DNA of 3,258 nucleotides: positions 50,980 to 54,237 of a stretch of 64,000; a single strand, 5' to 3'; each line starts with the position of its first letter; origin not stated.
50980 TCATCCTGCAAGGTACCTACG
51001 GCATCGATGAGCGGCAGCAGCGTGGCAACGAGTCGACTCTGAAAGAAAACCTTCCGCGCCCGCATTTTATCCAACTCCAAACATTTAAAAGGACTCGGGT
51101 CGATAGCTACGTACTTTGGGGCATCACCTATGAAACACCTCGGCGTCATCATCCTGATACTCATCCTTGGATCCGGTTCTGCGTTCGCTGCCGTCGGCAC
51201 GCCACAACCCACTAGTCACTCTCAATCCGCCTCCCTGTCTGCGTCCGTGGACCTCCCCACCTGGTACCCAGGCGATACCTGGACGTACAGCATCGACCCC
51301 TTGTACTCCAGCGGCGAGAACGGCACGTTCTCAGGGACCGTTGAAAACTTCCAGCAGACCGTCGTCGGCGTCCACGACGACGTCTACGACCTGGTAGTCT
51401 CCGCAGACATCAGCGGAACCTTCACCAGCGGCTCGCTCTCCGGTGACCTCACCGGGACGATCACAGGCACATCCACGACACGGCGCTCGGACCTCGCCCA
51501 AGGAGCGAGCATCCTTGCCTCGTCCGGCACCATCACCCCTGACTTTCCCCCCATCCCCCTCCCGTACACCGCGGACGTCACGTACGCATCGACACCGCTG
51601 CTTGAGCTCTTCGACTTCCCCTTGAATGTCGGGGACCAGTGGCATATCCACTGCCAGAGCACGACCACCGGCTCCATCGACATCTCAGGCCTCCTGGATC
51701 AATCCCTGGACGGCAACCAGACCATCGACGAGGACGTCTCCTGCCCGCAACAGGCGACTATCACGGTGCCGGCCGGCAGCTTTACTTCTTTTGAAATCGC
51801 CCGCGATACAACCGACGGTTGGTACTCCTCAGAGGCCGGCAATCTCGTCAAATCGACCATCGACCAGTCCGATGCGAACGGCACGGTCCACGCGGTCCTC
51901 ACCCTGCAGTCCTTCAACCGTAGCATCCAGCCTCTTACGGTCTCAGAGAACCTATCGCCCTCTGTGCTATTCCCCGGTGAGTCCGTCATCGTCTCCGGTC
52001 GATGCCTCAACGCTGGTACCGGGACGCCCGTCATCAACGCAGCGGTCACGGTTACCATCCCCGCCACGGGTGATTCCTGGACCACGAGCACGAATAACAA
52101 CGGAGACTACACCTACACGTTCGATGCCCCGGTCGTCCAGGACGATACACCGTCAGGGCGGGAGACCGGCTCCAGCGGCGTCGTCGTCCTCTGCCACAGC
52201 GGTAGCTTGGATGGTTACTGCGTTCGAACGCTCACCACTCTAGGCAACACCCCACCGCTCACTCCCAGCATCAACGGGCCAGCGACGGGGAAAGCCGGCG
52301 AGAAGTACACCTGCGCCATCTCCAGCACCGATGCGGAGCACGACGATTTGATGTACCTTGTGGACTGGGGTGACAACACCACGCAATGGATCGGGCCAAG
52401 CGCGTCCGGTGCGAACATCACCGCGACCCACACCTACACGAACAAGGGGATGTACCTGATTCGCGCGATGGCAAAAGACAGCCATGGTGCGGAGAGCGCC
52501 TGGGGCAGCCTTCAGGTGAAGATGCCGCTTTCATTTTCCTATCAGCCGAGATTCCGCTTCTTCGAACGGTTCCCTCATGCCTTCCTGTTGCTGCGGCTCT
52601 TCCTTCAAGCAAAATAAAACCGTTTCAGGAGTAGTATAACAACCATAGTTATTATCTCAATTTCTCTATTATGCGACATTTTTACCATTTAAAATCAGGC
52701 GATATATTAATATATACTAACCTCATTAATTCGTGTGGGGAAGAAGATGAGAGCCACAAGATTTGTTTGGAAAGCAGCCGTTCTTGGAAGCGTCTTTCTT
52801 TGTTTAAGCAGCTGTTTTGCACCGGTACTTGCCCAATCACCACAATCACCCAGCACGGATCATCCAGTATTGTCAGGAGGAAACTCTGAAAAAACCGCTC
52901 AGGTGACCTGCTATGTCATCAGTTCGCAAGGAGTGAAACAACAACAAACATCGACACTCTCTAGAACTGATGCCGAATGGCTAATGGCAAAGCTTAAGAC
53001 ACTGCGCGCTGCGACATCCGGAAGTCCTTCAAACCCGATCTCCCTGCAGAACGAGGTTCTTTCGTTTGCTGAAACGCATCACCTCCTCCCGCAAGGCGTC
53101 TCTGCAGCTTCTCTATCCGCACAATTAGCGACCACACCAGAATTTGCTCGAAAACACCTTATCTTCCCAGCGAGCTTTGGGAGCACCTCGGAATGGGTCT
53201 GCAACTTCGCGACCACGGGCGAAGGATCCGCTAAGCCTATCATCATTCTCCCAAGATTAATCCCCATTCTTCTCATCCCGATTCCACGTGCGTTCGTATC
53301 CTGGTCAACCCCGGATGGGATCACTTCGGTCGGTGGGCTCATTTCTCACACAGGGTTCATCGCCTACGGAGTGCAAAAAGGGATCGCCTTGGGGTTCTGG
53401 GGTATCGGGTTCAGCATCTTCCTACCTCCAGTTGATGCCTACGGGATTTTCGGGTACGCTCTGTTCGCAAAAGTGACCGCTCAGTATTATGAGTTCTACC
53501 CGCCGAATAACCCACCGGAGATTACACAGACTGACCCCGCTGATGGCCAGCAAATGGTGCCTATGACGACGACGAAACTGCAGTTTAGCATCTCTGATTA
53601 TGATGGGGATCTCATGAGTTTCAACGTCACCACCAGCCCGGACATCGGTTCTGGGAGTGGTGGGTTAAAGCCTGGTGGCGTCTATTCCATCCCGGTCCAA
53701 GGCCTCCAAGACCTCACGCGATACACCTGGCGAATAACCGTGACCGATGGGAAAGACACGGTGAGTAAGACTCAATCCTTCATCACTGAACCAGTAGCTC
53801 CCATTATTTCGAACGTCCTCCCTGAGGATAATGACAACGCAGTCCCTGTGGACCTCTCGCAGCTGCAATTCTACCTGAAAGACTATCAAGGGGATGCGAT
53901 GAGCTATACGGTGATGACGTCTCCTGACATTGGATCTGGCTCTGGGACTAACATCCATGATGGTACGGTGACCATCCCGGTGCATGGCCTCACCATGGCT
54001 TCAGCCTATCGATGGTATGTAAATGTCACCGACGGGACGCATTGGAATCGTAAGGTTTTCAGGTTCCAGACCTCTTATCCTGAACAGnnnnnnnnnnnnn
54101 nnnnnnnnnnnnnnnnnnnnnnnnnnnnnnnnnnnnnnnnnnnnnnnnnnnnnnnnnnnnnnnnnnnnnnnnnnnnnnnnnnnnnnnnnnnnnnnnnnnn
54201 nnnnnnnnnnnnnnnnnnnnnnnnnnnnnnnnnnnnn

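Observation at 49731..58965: Secreted-protein island next to tRNA-Met: divergent paralogs, a DUF2341-LamG giant protein, a zinc-ribbon MTase and a C39-like secreted protein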

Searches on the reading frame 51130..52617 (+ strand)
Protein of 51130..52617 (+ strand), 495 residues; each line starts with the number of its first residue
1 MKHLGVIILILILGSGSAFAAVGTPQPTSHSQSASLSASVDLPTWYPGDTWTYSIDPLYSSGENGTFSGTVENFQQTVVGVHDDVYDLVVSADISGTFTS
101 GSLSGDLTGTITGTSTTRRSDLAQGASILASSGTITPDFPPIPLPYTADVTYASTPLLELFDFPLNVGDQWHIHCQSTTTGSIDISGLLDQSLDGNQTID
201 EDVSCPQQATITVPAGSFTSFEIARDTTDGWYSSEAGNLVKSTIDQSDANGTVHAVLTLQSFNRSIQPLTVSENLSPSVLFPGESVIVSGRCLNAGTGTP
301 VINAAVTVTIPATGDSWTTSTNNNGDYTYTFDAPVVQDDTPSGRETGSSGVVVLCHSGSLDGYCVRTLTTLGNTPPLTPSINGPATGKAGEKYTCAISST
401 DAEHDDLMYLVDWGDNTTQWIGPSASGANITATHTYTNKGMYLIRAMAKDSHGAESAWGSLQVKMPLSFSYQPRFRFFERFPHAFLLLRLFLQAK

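Call 5: search_protein_families(library=pfam, proteins=[window:51130-52617:+], max_evalue=0.01)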
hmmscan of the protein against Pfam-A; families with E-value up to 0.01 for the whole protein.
window:51130-52617:+ (495 aa): 3 families
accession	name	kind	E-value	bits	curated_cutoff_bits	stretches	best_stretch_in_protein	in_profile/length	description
PF18911.6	PKD_4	-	1e-06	29.1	27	1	373-459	1-79/85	PKD domain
PF13620.12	CarboxypepD_reg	-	4.4e-05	24.2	32.3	1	288-330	2-43/82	Carboxypeptidase regulatory-like domain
PF00801.26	PKD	-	0.00012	22.4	23.5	1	385-461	9-78/80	PKD domain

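Call 7: search_protein_families(library=ncbifam, proteins=[window:51130-52617:+], max_evalue=0.01)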
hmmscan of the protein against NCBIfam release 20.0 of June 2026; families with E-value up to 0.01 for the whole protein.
window:51130-52617:+ (495 aa): 1 family
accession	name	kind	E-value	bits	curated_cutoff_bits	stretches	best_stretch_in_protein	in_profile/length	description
NF058578.1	CPR_pilus_PamR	equivalog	1.5e-05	24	300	1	411-455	185-229/297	pilus system RbmA-like protein PamR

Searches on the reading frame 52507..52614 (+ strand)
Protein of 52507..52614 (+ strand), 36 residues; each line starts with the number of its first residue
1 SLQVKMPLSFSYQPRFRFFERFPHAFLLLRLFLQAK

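Call 93: search_protein_families(library=ncbifam, proteins=[window:52507-52614:+], max_evalue=10)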
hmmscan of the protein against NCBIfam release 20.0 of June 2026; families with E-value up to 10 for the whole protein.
seq(36 aa): 0 families

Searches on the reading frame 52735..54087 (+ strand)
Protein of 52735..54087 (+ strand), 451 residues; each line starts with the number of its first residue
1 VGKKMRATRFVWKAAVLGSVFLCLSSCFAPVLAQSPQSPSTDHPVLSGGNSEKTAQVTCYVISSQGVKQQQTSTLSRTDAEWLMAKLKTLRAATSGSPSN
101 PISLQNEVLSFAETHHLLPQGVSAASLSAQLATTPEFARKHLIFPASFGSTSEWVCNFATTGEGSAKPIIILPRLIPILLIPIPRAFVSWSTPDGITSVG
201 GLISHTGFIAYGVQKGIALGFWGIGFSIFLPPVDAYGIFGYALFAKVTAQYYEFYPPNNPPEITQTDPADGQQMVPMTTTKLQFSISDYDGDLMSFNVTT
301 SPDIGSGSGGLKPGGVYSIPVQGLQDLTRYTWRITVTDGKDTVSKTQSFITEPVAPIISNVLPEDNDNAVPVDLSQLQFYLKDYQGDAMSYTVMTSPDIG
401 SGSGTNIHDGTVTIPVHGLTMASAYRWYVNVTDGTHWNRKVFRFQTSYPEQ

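Call 50: search_protein_families(library=pfam, proteins=[window:52735-54087:+], max_evalue=10)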
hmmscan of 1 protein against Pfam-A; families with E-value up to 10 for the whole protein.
seq(451 aa): 4 families
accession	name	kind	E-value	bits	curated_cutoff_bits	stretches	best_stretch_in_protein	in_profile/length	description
PF25788.1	Ig_Rha78A_N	-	0.0042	17.8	27.4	1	320-347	67-97/105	Rha78A-like, N-terminal immunoglobulin domain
PF13205.12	Big_5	-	0.017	16.3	23.6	1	258-335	2-84/105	Bacterial Ig-like domain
PF16656.11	Pur_ac_phosph_N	-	0.06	14.4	30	1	294-351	55-93/93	Purple acid Phosphatase, N-terminal domain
PF23148.1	Gp77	-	1.2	10.1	27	1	45-75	53-83/84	Podophage GP4 fiber-tail adaptor protein gp77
